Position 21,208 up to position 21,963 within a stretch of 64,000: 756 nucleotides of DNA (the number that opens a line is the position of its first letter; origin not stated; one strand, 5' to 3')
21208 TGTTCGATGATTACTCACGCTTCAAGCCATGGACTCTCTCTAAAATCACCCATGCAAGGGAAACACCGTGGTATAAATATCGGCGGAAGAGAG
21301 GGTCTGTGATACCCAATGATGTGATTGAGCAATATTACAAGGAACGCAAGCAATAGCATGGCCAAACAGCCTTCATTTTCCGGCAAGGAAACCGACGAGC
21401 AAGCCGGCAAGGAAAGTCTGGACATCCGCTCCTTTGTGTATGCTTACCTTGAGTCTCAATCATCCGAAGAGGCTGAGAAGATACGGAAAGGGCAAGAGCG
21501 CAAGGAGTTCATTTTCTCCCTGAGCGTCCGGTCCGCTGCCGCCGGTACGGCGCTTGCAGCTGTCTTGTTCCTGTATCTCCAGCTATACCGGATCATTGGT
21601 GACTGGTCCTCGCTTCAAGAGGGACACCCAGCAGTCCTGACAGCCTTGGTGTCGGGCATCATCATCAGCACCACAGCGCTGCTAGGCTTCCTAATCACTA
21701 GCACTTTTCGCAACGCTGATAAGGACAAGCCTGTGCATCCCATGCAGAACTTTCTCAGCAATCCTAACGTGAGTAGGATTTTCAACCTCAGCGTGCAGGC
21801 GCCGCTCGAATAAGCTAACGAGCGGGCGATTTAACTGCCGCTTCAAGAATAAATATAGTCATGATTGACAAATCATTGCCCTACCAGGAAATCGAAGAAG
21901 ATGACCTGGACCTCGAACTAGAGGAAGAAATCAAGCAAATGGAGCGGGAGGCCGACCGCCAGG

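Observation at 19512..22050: Two tandem mosaic cassettes: Panacea(DUF4065) antitoxin-like gene + 2-TM acidic protein + 56-aa TM peptide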

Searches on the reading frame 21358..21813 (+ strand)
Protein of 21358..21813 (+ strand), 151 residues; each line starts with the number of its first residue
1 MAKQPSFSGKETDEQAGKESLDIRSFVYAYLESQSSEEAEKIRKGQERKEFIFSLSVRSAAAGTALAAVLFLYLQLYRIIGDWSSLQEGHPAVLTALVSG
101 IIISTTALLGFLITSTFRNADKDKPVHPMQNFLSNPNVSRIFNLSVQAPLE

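Call 5: search_protein_families(library=pfam, proteins=[window:21358-21813:+], max_evalue=0.1)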
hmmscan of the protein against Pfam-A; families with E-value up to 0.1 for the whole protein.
window:21358-21813:+ (151 aa): 2 families
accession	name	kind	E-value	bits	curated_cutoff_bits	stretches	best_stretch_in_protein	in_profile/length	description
PF20712.2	CyanoTRADDas_TM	-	0.011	16.3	24.3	1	43-113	2-60/68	Cyanobacterial TRADD-N associated 2-Transmembrane domain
PF19865.4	DUF6338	-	0.083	12.9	26.5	0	46-119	30-108/205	Family of unknown function (DUF6338)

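Call 6: search_protein_families(library=ncbifam, proteins=[window:21358-21813:+], max_evalue=0.1)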
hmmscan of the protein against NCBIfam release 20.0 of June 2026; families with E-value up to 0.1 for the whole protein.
window:21358-21813:+ (151 aa): 0 families

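Call 9: find_homologous_proteins(query=window:21358-21813:+, max_evalue=0.001)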
Query window:21358-21813:+ (151 aa): 9 proteins with E <= 0.001 among 250 candidates.
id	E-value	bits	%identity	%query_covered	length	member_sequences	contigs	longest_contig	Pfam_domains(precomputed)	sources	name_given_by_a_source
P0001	6.0e-90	316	100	100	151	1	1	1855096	-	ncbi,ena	-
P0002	2.8e-58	214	72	100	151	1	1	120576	-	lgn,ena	-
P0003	8.5e-57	209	70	97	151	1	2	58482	-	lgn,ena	-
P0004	1.5e-53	198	70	91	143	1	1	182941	-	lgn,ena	-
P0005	8.0e-53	196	71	95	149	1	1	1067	-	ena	-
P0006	1.2e-50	189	68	100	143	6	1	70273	-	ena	-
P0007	1.6e-44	169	60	96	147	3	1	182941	-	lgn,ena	-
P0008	6.8e-43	164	60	92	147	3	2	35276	-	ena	-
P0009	7.2e-21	93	42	95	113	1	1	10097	-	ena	-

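Call 10: find_encoding_contigs(protein=P0004, flank=6000, max_places=3)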
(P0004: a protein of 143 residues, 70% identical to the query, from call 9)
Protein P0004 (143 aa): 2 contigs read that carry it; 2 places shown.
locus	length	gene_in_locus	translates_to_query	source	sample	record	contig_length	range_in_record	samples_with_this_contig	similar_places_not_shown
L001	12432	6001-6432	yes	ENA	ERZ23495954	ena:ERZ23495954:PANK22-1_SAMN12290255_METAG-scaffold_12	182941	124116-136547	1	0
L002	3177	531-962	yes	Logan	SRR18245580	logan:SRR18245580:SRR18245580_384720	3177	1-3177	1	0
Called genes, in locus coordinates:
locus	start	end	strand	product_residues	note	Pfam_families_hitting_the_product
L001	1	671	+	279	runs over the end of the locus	PF00528:BPD_transp_1 (weak)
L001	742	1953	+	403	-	PF01547:SBP_bac_1, PF13416:SBP_bac_8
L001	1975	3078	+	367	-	PF02463:SMC_N (faint), PF00005:ABC_tran, PF13304:AAA_21 (faint), PF08402:TOBE_2 (weak)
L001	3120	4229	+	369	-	PF01408:GFO_IDH_MocA, PF22725:GFO_IDH_MocA_C3, PF02894:GFO_IDH_MocA_C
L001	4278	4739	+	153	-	PF13274:SocA_Panacea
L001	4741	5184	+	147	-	-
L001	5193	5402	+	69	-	-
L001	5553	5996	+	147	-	PF13274:SocA_Panacea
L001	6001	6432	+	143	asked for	-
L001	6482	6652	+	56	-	-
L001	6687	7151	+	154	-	PF03852:Vsr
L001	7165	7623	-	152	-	PF02502:LacAB_rpiB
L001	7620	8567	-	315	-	PF00294:PfkB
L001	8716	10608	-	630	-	PF00682:HMGL-like, PF02436:PYC_OADA, PF00364:Biotin_lipoyl, PF25917:BSH_RND, PF25973:BSH_CzcB (faint), PF25984:BSH_YknX (faint)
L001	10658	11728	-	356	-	PF03702:AnmK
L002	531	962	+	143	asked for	-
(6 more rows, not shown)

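Call 11: find_encoding_contigs(protein=P0002, flank=6000, max_places=3)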
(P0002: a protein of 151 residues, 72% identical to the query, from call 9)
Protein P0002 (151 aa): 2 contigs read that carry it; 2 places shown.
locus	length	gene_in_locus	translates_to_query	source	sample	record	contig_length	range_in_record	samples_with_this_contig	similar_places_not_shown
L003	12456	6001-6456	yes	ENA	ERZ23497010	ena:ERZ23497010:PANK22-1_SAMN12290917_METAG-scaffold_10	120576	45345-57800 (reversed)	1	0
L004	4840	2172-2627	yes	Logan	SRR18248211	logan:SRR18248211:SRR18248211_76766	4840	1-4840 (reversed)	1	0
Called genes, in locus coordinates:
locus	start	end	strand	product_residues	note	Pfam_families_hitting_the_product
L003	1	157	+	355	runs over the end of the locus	PF13749:HATPase_c_4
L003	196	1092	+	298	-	PF00528:BPD_transp_1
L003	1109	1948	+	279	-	PF00528:BPD_transp_1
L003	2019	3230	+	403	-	PF01547:SBP_bac_1, PF13416:SBP_bac_8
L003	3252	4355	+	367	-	PF02463:SMC_N (faint), PF00005:ABC_tran, PF13304:AAA_21 (faint), PF08402:TOBE_2 (weak)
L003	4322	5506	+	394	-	PF01408:GFO_IDH_MocA, PF02894:GFO_IDH_MocA_C, PF22725:GFO_IDH_MocA_C3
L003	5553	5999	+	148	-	PF13274:SocA_Panacea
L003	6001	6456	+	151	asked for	-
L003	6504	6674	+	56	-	-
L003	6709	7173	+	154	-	PF03852:Vsr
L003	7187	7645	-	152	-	PF02502:LacAB_rpiB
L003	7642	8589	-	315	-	PF00294:PfkB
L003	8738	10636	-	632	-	PF00682:HMGL-like, PF02436:PYC_OADA, PF00364:Biotin_lipoyl, PF25917:BSH_RND, PF25973:BSH_CzcB (faint), PF25984:BSH_YknX (faint)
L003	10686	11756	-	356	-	PF03702:AnmK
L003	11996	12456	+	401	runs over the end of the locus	PF00083:Sugar_tr, PF07690:MFS_1, PF13347:MFS_2 (faint)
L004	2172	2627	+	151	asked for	-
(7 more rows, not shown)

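Call 12: find_encoding_contigs(protein=P0003, flank=6000, max_places=3)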
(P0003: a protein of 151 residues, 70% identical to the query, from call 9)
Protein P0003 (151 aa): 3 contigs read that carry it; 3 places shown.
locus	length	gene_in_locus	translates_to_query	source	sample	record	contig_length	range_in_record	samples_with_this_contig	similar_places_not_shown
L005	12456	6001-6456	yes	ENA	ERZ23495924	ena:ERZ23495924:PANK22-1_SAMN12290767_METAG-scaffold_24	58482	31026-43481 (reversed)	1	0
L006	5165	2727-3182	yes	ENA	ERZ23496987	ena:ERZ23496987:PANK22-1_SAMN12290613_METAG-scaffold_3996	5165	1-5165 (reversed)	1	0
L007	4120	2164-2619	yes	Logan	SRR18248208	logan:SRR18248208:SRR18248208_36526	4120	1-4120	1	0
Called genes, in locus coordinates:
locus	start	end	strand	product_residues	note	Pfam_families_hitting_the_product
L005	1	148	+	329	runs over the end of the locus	PF13749:HATPase_c_4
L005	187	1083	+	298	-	PF00528:BPD_transp_1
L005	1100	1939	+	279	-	PF00528:BPD_transp_1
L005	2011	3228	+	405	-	PF01547:SBP_bac_1, PF13416:SBP_bac_8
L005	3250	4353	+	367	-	PF02463:SMC_N (faint), PF00005:ABC_tran, PF13304:AAA_21 (faint), PF08402:TOBE_2 (weak)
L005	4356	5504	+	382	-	PF01408:GFO_IDH_MocA, PF22725:GFO_IDH_MocA_C3, PF02894:GFO_IDH_MocA_C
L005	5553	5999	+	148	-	PF13274:SocA_Panacea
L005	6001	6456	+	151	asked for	-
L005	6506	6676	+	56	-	-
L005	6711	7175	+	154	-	PF03852:Vsr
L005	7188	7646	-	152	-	PF02502:LacAB_rpiB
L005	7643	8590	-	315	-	PF00294:PfkB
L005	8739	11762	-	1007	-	-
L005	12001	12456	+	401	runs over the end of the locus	PF00083:Sugar_tr, PF07690:MFS_1, PF13347:MFS_2 (faint)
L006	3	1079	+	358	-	?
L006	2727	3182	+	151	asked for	-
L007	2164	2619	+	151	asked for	-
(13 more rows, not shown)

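Call 13: find_encoding_contigs(protein=P0006, flank=6000, max_places=3)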
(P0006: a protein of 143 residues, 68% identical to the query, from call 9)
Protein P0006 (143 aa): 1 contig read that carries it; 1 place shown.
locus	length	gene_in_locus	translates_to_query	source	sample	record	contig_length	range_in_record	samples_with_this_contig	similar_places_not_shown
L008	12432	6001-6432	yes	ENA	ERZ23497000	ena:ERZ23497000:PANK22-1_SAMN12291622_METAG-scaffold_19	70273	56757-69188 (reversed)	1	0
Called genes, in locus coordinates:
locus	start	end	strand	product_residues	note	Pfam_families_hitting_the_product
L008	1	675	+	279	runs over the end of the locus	PF00528:BPD_transp_1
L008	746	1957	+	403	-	PF01547:SBP_bac_1, PF13416:SBP_bac_8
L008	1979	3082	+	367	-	PF02463:SMC_N (faint), PF00005:ABC_tran, PF13304:AAA_21 (faint), PF08402:TOBE_2 (weak)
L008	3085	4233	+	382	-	PF01408:GFO_IDH_MocA, PF22725:GFO_IDH_MocA_C3, PF02894:GFO_IDH_MocA_C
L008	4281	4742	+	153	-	PF13274:SocA_Panacea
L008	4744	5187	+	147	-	-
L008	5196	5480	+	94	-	-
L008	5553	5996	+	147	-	PF13274:SocA_Panacea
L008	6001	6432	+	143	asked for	-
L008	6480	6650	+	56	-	-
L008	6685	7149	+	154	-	PF03852:Vsr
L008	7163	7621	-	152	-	PF02502:LacAB_rpiB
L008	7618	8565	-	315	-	PF00294:PfkB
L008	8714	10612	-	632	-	PF00682:HMGL-like, PF02436:PYC_OADA, PF00364:Biotin_lipoyl, PF25917:BSH_RND, PF25973:BSH_CzcB (faint), PF25984:BSH_YknX (faint)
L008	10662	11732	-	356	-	PF03702:AnmK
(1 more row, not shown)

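Call 14: find_encoding_contigs(protein=P0008, flank=6000, max_places=3)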
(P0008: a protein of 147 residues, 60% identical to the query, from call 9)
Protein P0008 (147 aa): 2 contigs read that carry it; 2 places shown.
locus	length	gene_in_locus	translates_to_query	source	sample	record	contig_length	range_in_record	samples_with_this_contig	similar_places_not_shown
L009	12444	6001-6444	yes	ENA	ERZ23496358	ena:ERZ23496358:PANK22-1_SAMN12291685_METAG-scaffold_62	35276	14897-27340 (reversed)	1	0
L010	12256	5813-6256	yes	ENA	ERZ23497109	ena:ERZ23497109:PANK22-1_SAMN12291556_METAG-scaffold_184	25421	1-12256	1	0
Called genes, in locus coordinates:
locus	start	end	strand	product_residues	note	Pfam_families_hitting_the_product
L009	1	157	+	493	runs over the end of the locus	PF04326:SLFN_AlbA_2, PF13749:HATPase_c_4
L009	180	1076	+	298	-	PF00528:BPD_transp_1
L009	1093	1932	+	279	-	PF00528:BPD_transp_1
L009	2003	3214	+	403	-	PF01547:SBP_bac_1, PF13416:SBP_bac_8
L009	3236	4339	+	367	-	PF02463:SMC_N (faint), PF00005:ABC_tran, PF13304:AAA_21 (faint), PF08402:TOBE_2 (weak)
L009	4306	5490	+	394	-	PF01408:GFO_IDH_MocA, PF02894:GFO_IDH_MocA_C, PF22725:GFO_IDH_MocA_C3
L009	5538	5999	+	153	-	PF13274:SocA_Panacea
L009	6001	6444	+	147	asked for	-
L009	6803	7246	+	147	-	PF13274:SocA_Panacea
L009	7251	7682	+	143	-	-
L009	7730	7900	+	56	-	-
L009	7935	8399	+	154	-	PF03852:Vsr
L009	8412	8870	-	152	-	PF02502:LacAB_rpiB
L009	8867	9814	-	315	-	PF00294:PfkB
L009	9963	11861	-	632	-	PF00682:HMGL-like, PF02436:PYC_OADA, PF00364:Biotin_lipoyl, PF25917:BSH_RND, PF25973:BSH_CzcB (faint), PF25984:BSH_YknX (faint)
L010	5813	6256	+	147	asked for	-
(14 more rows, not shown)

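Call 15: find_encoding_contigs(protein=P0009, flank=6000, max_places=3)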
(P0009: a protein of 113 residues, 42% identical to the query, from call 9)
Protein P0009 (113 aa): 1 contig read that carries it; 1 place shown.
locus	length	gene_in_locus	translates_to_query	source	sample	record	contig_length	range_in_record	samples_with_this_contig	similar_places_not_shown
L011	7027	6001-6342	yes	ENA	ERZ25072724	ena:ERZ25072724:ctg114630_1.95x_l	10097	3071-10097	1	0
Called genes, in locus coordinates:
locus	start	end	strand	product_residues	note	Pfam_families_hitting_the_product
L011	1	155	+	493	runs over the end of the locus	PF04326:SLFN_AlbA_2, PF13749:HATPase_c_4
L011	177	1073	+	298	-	PF00528:BPD_transp_1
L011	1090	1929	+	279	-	PF00528:BPD_transp_1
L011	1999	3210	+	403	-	PF01547:SBP_bac_1, PF13416:SBP_bac_8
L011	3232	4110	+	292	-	PF02463:SMC_N (faint), PF00005:ABC_tran, PF13304:AAA_21 (faint)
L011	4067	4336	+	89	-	PF08402:TOBE_2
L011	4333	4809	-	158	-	-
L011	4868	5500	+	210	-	PF02894:GFO_IDH_MocA_C (weak), PF22725:GFO_IDH_MocA_C3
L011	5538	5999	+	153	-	PF13274:SocA_Panacea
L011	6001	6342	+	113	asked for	-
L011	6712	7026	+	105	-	?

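Call 16: find_encoding_contigs(protein=P0001, flank=3000, max_places=2)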
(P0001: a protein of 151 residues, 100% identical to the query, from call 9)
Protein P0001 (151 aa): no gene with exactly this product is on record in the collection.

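Call 24: search_protein_representatives(alignment_id=A1)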
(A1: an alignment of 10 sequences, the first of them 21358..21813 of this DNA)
Query: 10 sequences, 150 profile positions. Proteins with E-value up to 0.001 (for the whole library): 6; up to 1e-10: 3; up to 1e-30: 3. The best 6 are listed.
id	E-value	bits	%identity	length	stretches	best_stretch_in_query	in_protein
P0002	1.4e-73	262.0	-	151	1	1-150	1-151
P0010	6.1e-48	178.7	-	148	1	3-150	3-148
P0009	8.6e-47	175.0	-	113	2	1-79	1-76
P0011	1.4e-09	54.2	-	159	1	15-141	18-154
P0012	2.6e-05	40.3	-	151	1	7-131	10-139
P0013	8.7e-04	35.4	-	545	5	66-111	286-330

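Call 27: find_encoding_contigs(protein=P0011, flank=4000, max_places=3)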
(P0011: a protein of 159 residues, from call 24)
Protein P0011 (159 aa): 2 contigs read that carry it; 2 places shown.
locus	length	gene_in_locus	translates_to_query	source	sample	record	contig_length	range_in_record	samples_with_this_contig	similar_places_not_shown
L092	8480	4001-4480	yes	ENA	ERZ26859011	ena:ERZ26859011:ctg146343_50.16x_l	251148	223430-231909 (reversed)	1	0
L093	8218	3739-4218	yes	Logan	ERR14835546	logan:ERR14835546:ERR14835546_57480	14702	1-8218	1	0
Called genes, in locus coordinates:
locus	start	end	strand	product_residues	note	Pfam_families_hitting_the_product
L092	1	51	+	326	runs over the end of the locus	PF01075:Glyco_transf_9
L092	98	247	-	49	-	-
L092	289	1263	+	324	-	PF01075:Glyco_transf_9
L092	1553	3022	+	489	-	PF13173:AAA_14, PF13635:DUF4143 (weak)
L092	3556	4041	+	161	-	PF13274:SocA_Panacea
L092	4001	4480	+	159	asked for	-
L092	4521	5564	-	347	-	PF00005:ABC_tran, PF13304:AAA_21 (faint), PF08402:TOBE_2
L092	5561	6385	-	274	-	PF00528:BPD_transp_1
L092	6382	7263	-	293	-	PF00528:BPD_transp_1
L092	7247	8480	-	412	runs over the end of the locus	PF01547:SBP_bac_1 (faint), PF13416:SBP_bac_8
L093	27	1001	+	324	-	PF01075:Glyco_transf_9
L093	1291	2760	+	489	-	PF13173:AAA_14, PF13635:DUF4143 (weak)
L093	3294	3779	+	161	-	PF13274:SocA_Panacea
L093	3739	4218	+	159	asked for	-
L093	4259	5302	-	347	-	PF00005:ABC_tran, PF13304:AAA_21 (faint), PF08402:TOBE_2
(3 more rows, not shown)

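Call 28: find_encoding_contigs(protein=P0012, flank=4000, max_places=3)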
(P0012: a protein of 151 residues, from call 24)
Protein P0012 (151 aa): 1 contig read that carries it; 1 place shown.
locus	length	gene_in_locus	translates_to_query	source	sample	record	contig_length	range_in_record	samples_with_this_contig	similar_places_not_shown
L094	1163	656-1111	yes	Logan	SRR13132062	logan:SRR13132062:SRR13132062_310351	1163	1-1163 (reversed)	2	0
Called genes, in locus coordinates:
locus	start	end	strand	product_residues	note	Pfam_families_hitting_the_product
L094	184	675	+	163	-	PF13274:SocA_Panacea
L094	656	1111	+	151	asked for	-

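Call 29: find_encoding_contigs(protein=P0010, flank=6000, max_places=3)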
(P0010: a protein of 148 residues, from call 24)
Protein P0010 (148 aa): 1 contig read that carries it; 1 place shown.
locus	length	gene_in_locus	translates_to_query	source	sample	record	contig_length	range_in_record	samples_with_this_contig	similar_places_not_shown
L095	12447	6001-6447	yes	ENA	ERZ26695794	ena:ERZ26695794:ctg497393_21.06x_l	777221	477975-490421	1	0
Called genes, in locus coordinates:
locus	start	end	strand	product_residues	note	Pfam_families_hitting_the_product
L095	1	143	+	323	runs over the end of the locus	PF13749:HATPase_c_4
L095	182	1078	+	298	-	PF00528:BPD_transp_1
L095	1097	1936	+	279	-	PF00528:BPD_transp_1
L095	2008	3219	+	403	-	PF01547:SBP_bac_1, PF13416:SBP_bac_8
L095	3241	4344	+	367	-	PF00005:ABC_tran, PF02463:SMC_N (faint), PF13304:AAA_21 (faint), PF08402:TOBE_2 (weak)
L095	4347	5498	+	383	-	PF01408:GFO_IDH_MocA, PF22725:GFO_IDH_MocA_C3, PF02894:GFO_IDH_MocA_C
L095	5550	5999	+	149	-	PF13274:SocA_Panacea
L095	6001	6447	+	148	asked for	-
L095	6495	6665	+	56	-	-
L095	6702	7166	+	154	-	PF03852:Vsr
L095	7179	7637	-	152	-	PF02502:LacAB_rpiB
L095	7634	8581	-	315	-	PF00294:PfkB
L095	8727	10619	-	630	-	PF00682:HMGL-like, PF02436:PYC_OADA, PF00364:Biotin_lipoyl, PF25917:BSH_RND, PF25973:BSH_CzcB (faint), PF25984:BSH_YknX (faint)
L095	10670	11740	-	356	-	PF03702:AnmK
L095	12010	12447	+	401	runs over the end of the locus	PF00083:Sugar_tr, PF07690:MFS_1, PF13347:MFS_2 (weak)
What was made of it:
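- One or two cassettes occur at the same site in 8 related genomes (calls 10-15, 29).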

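Call 39: search_protein_families(library=padloc, proteins=[window:21358-21813:+], max_evalue=0.1)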
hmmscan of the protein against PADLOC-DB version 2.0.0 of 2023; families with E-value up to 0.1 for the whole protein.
window:21358-21813:+ (151 aa): 0 families

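Call 40: search_protein_families(library=phrogs, proteins=[window:21358-21813:+], max_evalue=0.1)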
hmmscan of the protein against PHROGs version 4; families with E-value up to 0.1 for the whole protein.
window:21358-21813:+ (151 aa): 0 families

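Call 42: find_homologous_proteins(query=A2, max_evalue=0.01)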
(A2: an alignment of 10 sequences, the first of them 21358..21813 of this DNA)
Query A2 (10 sequences) (151 aa, profile of the alignment): 13 proteins with E <= 0.01 among 6071 candidates.
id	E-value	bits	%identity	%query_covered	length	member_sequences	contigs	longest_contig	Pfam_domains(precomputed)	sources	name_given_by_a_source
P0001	7.9e-69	248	100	100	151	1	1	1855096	-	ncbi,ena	-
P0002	2.9e-66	240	72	100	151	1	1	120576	-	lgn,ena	-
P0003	8.7e-65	235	70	97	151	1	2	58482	-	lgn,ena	-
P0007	1.8e-61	224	60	96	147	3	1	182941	-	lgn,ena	-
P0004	2.6e-61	224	70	91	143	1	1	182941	-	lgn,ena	-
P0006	2.5e-60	221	68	100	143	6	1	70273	-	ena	-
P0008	1.1e-59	218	60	92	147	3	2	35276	-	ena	-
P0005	2.9e-59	217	71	95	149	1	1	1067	-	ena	-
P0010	9.1e-59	215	56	100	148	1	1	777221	-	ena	-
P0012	1.3e-41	160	26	75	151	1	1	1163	-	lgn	-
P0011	1.5e-38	150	34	70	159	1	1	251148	-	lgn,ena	-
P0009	8.6e-36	141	42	95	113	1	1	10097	-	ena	-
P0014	6.0e-24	102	-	-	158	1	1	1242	-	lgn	-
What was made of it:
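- On Membrane-disrupting PanT toxins (T3 / E. coli type): Neither HMMER search reached a protein outside this PanA-linked family (calls 24, 42).
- Closest known: PanA-PanT toxin-antitoxin pairs with membrane-targeting toxins. Different: No significant direct sequence similarity: the family is not reached by phmmer or hmmsearch from this side (calls 24, 42).
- The 2-TM family has only ~13 clusters at 90% identity among 5.8 billion, and 6 hits among 1.84 billion representatives (calls 9, 24, 42). The family is restricted to one lineage plus a few remote pairs (calls 24, 42).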

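Call 45: search_protein_families(library=pfam, alignment_id=A2, max_evalue=1)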
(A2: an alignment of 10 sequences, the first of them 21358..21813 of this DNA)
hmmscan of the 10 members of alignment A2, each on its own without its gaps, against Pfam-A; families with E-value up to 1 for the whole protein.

A. member 1, window:21358-21813:+ (151 aa): 4 families
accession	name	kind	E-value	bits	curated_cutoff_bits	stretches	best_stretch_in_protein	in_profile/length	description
PF20712.2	CyanoTRADDas_TM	-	0.011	16.3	24.3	1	43-113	2-60/68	Cyanobacterial TRADD-N associated 2-Transmembrane domain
PF19865.4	DUF6338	-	0.083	12.9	26.5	1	46-119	30-108/205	Family of unknown function (DUF6338)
PF11915.13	DUF3433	-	0.12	13.2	27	1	66-108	40-84/91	Protein of unknown function (DUF3433)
PF01055.32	Glyco_hydro_31_2nd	-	0.22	11.3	23.5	1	27-116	189-266/328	Glycosyl hydrolases family 31 TIM-barrel domain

B. families by the number of members that match (of 10 scanned): 16 families
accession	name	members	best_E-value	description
PF20712.2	CyanoTRADDas_TM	3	0.00051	Cyanobacterial TRADD-N associated 2-Transmembrane domain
PF04893.22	Yip1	1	0.002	Yip1 domain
PF15113.11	TMEM117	1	0.012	TMEM117 protein family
PF20556.3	DUF6768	1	0.018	Family of unknown function (DUF6768)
PF16890.10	DUF5083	1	0.021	Domain of unknown function (DUF5083)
PF11137.13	DUF2909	1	0.032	Protein of unknown function (DUF2909)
PF04547.17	Anoctamin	1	0.065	Calcium-activated chloride channel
PF02256.22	Fe_hyd_SSU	1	0.076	Iron hydrogenase small subunit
PF19865.4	DUF6338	1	0.083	Family of unknown function (DUF6338)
PF25258.1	DUF7859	1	0.088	Family of unknown function (DUF7859)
PF11915.13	DUF3433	1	0.12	Protein of unknown function (DUF3433)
PF00335.26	Tetraspanin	1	0.13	Tetraspanin family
PF17369.7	DUF5391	1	0.14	Family of unknown function (DUF5391)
PF01055.32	Glyco_hydro_31_2nd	1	0.22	Glycosyl hydrolases family 31 TIM-barrel domain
PF20087.4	DUF6479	1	0.38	Family of unknown function (DUF6479)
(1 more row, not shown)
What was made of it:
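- Closest known: 2-TM effector modules of conflict systems. Same: 3 of 10 family members give sub-threshold hits, best E 5e-4 (call 45).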

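Call 49: find_homologous_proteins(query=A3, max_evalue=0.1)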
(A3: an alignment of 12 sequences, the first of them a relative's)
Query A3 (12 sequences) (56 aa, profile of the alignment): 3 proteins with E <= 0.1 among 5 candidates.
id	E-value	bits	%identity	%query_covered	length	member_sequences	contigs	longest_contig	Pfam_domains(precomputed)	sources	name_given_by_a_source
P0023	1.6e-34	136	84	100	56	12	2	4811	-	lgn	-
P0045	7.1e-24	101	75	98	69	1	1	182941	-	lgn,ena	-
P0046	8.8e-24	101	75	98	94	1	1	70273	-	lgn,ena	-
